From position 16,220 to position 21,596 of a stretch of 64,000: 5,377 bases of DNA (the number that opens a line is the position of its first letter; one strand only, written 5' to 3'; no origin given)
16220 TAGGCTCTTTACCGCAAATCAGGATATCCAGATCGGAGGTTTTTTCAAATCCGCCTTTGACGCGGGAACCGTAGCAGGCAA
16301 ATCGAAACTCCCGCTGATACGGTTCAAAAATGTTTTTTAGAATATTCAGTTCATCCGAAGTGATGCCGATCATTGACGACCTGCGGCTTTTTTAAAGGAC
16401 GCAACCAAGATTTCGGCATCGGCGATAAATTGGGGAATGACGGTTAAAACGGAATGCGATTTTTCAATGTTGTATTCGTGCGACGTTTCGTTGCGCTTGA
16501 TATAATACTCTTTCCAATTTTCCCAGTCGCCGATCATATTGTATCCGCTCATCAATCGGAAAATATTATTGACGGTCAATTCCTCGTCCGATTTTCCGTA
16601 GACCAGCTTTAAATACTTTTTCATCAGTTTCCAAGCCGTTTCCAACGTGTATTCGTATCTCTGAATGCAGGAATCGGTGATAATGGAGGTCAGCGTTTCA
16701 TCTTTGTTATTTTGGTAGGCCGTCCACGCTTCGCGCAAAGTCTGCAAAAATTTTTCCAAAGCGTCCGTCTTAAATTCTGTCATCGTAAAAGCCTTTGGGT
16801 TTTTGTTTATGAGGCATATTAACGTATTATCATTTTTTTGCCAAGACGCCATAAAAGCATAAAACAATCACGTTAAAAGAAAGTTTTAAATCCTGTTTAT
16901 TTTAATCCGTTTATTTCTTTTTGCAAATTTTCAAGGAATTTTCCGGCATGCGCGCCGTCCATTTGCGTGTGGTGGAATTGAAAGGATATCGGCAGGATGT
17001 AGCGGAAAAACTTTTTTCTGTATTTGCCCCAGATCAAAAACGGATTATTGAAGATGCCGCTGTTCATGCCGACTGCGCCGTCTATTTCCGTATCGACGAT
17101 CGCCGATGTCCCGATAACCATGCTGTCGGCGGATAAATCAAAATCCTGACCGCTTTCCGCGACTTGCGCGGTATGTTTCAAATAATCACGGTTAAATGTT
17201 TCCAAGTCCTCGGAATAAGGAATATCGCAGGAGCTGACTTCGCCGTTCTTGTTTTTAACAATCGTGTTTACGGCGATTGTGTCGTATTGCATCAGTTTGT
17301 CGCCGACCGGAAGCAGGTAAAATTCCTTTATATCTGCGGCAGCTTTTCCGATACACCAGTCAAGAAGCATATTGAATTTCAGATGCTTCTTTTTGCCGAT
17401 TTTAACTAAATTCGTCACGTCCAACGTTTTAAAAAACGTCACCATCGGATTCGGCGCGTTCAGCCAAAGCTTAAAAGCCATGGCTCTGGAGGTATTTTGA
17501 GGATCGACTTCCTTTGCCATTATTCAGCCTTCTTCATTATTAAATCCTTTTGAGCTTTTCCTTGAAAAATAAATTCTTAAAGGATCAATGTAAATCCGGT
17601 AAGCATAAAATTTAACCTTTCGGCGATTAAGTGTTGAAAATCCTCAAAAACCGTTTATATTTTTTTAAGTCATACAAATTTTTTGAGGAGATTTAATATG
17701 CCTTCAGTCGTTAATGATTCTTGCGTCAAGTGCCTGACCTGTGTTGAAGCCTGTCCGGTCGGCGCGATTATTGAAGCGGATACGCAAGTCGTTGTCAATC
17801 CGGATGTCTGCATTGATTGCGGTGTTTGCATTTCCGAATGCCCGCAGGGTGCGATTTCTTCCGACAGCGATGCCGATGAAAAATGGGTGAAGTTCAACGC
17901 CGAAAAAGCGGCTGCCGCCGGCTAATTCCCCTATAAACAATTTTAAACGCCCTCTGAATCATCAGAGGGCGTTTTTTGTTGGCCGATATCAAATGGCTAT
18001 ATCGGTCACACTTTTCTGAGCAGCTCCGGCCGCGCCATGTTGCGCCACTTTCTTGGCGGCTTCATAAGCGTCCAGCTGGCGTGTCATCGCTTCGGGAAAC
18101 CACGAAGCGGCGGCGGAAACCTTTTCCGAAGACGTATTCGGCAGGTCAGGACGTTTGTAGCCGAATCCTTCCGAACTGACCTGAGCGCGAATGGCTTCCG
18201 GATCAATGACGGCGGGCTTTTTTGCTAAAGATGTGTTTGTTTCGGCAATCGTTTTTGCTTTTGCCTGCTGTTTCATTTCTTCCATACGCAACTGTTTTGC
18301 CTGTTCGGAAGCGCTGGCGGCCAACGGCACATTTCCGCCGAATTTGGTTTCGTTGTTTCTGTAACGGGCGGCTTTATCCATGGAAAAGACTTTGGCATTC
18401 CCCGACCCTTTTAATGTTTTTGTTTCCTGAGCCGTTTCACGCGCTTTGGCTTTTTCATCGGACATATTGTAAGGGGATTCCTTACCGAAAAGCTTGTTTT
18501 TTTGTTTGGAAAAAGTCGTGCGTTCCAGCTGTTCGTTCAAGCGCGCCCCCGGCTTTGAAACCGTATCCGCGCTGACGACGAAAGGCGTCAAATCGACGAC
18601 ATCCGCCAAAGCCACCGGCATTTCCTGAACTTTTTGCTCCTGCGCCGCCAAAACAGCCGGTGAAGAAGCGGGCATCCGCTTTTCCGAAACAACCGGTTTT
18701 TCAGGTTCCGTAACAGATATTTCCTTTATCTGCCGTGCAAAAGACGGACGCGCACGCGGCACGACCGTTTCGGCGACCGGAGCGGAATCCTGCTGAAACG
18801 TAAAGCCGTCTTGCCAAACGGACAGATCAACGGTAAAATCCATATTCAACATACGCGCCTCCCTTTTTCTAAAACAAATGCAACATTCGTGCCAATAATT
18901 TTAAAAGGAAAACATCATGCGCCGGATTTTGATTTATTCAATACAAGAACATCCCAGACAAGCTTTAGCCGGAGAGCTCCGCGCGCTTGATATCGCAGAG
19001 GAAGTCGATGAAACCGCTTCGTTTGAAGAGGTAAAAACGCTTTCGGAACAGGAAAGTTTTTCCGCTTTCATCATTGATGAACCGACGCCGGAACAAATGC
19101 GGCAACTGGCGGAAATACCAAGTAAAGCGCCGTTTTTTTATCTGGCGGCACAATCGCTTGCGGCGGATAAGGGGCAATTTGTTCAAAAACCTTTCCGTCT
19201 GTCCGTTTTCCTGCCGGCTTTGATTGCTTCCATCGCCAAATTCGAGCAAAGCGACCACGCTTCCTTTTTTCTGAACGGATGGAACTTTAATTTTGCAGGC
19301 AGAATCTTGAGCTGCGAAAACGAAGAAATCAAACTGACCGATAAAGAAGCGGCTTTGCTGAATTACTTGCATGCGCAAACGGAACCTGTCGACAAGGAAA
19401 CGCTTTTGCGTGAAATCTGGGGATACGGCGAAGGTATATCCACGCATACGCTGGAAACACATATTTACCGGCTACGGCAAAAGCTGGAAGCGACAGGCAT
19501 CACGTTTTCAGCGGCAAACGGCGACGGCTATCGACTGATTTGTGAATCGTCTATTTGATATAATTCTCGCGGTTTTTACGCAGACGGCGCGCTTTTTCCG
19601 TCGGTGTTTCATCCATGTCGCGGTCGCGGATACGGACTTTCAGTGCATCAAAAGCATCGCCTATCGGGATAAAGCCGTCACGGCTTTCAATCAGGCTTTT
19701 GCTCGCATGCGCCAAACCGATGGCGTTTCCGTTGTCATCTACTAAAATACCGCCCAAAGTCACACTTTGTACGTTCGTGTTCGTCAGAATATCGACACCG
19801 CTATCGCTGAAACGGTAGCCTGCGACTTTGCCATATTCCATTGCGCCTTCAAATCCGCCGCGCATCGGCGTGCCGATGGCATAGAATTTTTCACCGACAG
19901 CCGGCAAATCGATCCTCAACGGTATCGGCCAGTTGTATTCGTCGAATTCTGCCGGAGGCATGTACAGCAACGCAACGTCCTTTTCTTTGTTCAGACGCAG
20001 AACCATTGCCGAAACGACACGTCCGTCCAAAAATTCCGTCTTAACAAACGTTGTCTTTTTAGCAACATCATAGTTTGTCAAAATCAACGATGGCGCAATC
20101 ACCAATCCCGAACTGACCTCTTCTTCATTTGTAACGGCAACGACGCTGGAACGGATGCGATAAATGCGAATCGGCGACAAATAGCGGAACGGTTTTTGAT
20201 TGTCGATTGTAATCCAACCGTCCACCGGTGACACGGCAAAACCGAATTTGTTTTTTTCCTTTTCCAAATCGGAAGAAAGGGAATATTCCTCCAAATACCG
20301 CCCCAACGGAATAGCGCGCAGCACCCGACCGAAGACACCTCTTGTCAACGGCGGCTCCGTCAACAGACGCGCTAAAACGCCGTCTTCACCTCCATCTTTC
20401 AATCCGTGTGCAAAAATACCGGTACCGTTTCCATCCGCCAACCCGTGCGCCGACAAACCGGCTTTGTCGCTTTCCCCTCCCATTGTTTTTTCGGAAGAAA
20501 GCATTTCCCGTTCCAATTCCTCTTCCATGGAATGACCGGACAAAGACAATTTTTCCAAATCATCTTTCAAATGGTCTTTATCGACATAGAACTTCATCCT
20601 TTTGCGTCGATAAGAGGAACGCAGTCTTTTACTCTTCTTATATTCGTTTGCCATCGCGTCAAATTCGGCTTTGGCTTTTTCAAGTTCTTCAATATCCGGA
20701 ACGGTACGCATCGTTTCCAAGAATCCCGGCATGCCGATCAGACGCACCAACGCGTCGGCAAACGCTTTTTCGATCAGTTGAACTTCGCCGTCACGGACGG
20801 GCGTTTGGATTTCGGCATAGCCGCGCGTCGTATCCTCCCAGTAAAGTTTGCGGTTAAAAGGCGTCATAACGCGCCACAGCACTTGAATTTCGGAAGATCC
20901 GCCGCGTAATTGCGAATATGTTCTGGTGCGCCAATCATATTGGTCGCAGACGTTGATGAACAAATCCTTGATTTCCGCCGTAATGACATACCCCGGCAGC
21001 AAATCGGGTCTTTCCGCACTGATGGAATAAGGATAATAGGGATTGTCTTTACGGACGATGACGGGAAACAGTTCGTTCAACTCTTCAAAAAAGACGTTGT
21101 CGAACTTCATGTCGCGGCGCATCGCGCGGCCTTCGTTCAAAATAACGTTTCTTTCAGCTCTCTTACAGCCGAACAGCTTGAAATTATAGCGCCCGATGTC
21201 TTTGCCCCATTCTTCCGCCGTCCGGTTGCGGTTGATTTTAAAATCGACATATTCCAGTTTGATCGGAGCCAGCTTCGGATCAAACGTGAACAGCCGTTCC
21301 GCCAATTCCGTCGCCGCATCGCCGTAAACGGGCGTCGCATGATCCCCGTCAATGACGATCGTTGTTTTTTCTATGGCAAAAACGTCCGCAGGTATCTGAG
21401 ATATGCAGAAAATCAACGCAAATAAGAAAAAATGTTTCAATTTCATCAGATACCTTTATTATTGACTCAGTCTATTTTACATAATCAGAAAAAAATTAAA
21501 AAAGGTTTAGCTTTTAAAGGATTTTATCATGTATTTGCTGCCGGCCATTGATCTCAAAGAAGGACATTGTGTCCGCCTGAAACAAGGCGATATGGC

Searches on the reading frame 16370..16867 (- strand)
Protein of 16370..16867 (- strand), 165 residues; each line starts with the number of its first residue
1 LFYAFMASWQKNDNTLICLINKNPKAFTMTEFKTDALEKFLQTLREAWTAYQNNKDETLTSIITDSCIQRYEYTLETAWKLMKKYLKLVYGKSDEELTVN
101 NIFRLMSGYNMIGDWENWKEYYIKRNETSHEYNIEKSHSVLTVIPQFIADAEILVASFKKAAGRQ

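Call 85: search_protein_families(library=pfam, proteins=[window:16370-16867:-], max_evalue=0.01)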
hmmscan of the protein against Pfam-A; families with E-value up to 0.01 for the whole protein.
window:16370-16867:- (165 aa): 1 family
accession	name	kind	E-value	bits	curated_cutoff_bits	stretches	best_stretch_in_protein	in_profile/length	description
PF08780.16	NTase_sub_bind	-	2.2e-24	86.3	31.8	1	35-156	4-122/126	Nucleotidyltransferase substrate binding protein like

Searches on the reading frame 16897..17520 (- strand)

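Call 66: search_protein_families(library=pfam, proteins=[window:16897-17520:-], max_evalue=0.0001)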
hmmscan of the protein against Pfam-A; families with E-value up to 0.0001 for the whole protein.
window:16897-17520:- (207 aa): 1 family
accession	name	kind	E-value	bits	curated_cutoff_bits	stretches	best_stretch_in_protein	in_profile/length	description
PF00302.23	CAT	-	9.2e-17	62.1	23.5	1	5-200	6-205/205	Chloramphenicol acetyltransferase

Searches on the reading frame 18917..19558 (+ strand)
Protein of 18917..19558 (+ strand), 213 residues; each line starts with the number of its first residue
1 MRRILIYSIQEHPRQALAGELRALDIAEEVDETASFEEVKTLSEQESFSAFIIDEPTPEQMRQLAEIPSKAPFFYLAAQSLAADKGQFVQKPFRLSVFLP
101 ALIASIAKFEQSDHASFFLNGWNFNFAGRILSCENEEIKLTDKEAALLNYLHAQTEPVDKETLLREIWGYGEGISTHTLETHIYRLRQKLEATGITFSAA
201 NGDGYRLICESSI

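Call 66: search_protein_families(library=pfam, proteins=[window:18917-19558:+], max_evalue=0.0001)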
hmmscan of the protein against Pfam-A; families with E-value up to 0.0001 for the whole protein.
window:18917-19558:+ (213 aa): 1 family
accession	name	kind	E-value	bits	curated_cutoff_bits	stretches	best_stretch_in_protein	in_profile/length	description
PF00486.34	Trans_reg_C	-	1.7e-15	57.2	26.2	1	136-207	2-77/77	Transcriptional regulatory protein, C terminal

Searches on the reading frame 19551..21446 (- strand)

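Call 66: search_protein_families(library=pfam, proteins=[window:19551-21446:-], max_evalue=0.0001)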
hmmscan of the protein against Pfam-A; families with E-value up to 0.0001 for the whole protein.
window:19551-21446:- (631 aa): 1 family
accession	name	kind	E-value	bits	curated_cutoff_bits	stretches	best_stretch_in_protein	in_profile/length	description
PF13365.12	Trypsin_2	-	4.1e-13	50.7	27.6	1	446-578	2-144/144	Trypsin-like peptidase domain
